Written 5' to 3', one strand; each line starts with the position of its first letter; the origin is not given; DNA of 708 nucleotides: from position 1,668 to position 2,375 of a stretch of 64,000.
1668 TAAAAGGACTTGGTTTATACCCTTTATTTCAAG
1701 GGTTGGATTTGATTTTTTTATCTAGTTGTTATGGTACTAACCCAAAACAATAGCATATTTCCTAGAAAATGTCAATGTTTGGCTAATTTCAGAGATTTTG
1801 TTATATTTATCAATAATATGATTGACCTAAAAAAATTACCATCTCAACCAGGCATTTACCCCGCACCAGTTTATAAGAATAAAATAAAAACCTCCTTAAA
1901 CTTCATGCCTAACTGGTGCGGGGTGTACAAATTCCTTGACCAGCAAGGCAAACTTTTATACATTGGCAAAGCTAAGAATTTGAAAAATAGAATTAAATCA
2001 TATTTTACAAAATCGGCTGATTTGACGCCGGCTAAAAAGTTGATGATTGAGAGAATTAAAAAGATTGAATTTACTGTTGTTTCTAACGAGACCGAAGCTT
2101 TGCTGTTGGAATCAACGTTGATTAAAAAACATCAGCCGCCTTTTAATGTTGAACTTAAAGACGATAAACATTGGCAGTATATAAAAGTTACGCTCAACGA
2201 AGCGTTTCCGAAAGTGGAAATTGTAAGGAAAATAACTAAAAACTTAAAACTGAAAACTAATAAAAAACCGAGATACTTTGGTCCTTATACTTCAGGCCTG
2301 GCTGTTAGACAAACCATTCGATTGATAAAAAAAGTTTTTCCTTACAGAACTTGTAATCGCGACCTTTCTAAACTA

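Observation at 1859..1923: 69-bp in-frame palindromic insertion with 13-bp terminal inverted repeats inside the GIY-YIG region of uvrC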

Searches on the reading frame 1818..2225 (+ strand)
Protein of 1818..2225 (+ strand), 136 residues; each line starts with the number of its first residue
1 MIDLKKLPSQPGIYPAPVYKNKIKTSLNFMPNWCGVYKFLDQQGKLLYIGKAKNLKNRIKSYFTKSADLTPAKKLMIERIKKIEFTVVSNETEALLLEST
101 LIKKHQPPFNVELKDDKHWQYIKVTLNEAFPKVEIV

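Call 68: search_solved_structures(query=window:1818-2225:+, show_alignments=2, max_evalue=0.001)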
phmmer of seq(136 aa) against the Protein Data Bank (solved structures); distinct sequences matched with E-value up to 0.001: 6.
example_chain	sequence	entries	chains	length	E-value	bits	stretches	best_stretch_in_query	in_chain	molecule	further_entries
1yd6_A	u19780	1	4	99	7.4e-22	81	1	21-118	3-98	UvrC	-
1ycz_A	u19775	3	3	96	3.7e-15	59.3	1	20-116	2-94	UvrABC system protein C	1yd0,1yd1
1yd3_A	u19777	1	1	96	1.3e-14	57.5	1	20-116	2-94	UvrABC system protein C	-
1yd2_A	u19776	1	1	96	1.3e-14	57.5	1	20-116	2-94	UvrABC system protein C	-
1yd4_A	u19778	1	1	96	1.3e-14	57.5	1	20-116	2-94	UvrABC system protein C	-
1yd5_A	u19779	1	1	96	4.7e-14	55.7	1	20-116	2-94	UvrABC system protein C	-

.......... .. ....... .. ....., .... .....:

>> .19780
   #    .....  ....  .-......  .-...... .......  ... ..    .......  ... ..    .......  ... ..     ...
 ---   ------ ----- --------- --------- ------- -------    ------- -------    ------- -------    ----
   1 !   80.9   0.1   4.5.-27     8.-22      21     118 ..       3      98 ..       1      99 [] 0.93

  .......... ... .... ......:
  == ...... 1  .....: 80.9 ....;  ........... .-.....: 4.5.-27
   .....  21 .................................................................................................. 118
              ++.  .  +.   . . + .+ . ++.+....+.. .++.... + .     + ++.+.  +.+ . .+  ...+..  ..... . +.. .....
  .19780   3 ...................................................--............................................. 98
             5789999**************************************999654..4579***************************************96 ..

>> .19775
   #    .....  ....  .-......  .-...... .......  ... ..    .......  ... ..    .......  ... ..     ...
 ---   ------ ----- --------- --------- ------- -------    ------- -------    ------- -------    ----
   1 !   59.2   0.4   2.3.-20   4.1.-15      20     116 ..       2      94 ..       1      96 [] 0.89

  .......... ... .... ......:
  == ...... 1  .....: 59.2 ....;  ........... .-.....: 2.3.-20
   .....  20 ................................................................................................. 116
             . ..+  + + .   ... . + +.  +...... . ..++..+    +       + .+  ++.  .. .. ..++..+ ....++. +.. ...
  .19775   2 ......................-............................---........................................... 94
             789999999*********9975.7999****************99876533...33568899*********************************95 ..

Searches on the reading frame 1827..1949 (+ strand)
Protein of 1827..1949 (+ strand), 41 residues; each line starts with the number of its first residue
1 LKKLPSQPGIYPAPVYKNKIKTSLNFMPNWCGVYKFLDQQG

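Call 47: find_homologous_proteins(query=A2, max_evalue=10)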
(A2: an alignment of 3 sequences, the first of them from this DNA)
Query A2 (3 sequences): 3 candidates shared short words with the query, none scored E <= 10.
